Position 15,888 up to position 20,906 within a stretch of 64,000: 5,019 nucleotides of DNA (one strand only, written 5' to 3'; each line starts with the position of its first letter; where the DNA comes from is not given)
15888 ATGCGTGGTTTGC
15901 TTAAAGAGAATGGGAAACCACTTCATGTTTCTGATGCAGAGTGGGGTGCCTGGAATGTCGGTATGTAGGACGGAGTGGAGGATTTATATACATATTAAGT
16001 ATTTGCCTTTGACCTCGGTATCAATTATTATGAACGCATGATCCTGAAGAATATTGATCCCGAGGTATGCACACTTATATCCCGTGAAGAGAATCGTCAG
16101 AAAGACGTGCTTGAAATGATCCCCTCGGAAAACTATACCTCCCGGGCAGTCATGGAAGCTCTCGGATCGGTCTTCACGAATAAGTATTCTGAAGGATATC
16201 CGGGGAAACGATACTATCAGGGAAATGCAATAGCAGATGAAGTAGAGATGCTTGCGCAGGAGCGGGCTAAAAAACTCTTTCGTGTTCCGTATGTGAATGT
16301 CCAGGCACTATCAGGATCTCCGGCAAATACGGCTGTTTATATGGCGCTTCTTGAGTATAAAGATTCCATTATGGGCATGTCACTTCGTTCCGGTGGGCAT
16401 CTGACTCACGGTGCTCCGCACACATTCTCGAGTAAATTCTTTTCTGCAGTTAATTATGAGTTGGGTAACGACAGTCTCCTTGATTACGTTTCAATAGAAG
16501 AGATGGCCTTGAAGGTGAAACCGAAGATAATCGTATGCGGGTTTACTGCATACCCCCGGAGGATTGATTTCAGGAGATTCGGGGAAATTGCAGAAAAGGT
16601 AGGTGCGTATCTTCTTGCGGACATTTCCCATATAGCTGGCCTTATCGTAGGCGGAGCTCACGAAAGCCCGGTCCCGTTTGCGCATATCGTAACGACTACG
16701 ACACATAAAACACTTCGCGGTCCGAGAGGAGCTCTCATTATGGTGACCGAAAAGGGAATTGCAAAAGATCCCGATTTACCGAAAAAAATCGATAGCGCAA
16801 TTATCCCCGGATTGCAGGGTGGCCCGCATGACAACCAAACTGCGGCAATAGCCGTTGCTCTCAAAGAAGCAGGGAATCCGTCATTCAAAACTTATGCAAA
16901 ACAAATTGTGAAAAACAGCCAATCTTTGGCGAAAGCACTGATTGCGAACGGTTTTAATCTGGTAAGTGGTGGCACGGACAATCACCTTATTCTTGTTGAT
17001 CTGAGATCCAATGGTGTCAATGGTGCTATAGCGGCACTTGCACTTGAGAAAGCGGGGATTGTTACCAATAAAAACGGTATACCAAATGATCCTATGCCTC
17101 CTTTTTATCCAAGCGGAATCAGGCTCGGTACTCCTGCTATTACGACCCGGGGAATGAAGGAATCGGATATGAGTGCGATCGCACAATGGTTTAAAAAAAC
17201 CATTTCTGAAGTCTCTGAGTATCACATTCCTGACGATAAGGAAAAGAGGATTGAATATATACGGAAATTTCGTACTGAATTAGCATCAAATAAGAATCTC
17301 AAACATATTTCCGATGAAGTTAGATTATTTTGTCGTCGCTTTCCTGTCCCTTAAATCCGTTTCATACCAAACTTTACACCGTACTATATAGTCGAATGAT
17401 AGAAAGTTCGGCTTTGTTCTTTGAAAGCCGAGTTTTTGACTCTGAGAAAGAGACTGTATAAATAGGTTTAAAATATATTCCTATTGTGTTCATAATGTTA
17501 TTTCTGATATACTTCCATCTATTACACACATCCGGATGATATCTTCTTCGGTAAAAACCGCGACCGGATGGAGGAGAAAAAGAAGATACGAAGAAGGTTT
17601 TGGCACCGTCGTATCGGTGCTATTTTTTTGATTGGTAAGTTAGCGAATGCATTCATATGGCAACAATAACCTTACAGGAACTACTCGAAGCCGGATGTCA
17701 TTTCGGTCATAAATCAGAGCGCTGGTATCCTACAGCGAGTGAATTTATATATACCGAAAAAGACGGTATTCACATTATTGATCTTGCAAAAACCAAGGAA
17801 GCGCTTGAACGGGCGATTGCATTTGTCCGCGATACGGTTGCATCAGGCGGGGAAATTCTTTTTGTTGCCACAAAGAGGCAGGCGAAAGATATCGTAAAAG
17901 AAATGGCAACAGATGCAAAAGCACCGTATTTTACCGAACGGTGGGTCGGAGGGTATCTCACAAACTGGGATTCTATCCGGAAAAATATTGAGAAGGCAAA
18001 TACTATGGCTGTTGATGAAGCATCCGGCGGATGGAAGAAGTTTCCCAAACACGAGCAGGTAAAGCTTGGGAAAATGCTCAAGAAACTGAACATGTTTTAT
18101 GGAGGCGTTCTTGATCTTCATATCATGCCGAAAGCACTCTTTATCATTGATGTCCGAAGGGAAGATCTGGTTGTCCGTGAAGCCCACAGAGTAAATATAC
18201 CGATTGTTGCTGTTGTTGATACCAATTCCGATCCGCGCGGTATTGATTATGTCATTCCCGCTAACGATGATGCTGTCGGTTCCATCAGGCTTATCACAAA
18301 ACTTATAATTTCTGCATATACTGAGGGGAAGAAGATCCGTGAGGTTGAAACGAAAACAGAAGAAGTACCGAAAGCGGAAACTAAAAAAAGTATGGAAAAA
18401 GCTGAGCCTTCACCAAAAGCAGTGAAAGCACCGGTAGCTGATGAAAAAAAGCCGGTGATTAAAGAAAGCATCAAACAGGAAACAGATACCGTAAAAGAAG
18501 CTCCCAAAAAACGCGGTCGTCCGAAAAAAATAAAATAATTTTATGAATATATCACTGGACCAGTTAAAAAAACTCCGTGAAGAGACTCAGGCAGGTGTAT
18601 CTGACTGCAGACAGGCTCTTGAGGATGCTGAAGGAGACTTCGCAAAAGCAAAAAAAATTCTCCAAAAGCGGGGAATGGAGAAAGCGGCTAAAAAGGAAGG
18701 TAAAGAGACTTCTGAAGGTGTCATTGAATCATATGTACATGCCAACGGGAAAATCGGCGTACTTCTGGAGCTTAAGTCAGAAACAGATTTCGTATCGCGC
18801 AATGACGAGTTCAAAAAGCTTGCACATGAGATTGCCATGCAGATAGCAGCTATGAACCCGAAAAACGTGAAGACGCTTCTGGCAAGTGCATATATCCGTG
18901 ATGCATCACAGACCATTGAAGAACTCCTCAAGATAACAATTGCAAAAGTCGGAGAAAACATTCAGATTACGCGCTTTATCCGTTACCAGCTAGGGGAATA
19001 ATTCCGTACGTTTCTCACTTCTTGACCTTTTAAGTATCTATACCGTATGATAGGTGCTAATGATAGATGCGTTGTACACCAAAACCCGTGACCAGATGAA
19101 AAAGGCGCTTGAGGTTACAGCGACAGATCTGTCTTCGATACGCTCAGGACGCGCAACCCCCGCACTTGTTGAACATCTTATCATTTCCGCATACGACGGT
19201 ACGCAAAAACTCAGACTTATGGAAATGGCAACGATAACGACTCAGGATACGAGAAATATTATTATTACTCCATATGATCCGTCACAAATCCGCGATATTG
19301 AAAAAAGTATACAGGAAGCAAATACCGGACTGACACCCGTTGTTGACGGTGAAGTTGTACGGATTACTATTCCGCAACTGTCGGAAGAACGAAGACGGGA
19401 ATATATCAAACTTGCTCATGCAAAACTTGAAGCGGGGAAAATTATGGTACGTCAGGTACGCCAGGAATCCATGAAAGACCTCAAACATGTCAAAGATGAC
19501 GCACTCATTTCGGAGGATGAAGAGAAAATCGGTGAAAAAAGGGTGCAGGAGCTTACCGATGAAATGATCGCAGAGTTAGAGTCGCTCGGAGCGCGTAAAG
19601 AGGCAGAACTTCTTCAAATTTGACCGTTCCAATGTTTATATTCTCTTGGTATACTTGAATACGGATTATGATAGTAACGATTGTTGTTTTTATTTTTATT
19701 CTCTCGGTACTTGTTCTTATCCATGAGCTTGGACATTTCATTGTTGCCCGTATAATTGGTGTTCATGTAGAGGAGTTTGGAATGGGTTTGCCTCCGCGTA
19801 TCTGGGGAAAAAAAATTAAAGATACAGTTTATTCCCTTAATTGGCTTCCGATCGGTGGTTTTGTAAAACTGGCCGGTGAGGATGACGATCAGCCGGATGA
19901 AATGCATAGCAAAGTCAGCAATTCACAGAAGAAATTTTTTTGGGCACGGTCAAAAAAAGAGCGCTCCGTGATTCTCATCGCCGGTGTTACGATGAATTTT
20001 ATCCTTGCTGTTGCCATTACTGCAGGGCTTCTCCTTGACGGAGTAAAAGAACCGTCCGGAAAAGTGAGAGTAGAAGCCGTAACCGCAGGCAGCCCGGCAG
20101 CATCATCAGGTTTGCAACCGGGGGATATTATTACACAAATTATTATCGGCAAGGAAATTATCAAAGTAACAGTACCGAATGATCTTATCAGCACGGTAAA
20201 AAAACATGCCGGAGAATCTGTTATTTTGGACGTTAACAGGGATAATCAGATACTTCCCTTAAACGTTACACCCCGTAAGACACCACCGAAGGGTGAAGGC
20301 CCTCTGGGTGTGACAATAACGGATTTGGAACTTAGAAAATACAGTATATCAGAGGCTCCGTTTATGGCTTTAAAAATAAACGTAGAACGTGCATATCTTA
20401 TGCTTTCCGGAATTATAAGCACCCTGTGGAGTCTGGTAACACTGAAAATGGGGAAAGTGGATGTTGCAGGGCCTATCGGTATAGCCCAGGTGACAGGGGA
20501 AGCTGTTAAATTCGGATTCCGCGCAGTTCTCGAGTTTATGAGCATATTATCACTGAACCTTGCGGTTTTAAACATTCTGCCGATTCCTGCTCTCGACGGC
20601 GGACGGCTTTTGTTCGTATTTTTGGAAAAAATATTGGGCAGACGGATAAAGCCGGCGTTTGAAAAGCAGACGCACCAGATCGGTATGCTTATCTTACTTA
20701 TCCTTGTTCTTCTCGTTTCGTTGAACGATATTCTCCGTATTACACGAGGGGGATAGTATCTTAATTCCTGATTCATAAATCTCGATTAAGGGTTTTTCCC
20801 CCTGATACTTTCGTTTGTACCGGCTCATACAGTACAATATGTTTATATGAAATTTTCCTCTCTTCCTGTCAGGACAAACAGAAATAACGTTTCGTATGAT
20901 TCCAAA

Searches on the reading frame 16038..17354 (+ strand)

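Call 32: search_protein_families(library=pfam, proteins=[window:16038-17354:+], max_evalue=0.00001)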
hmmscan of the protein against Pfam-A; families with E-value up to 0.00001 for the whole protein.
window:16038-17354:+ (438 aa): 1 family
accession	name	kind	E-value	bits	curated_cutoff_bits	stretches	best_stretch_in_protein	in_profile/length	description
PF00464.25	SHMT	-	9.5e-156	518.8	27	1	3-384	1-398/399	Serine hydroxymethyltransferase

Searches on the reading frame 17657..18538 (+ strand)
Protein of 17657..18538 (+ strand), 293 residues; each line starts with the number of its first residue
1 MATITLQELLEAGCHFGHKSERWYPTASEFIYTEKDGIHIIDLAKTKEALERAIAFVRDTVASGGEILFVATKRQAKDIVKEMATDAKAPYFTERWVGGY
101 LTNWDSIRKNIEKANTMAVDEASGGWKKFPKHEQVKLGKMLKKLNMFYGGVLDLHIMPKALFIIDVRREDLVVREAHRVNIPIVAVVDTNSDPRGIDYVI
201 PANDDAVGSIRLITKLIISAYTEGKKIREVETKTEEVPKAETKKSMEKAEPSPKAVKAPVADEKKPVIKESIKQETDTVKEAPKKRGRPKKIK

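Call 32: search_protein_families(library=pfam, proteins=[window:17657-18538:+], max_evalue=0.00001)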
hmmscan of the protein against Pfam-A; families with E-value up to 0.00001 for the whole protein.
window:17657-18538:+ (293 aa): 1 family
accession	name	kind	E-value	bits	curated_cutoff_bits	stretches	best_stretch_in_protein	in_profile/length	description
PF00318.25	Ribosomal_S2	-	2e-79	266.3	26.1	1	9-224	1-216/216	Ribosomal protein S2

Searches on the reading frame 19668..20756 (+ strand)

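Call 32: search_protein_families(library=pfam, proteins=[window:19668-20756:+], max_evalue=0.00001)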
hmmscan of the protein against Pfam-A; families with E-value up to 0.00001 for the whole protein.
window:19668-20756:+ (362 aa): 3 families
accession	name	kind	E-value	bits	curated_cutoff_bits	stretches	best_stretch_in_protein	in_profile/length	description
PF02163.28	Peptidase_M50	-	7.8e-57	192.6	27.2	1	8-346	2-221/221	Peptidase family M50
PF17820.7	PDZ_6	-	6.7e-07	29.4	27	1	135-191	2-54/54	PDZ domain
PF13180.12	PDZ_2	-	8.9e-07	29.6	27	1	126-200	7-78/80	PDZ domain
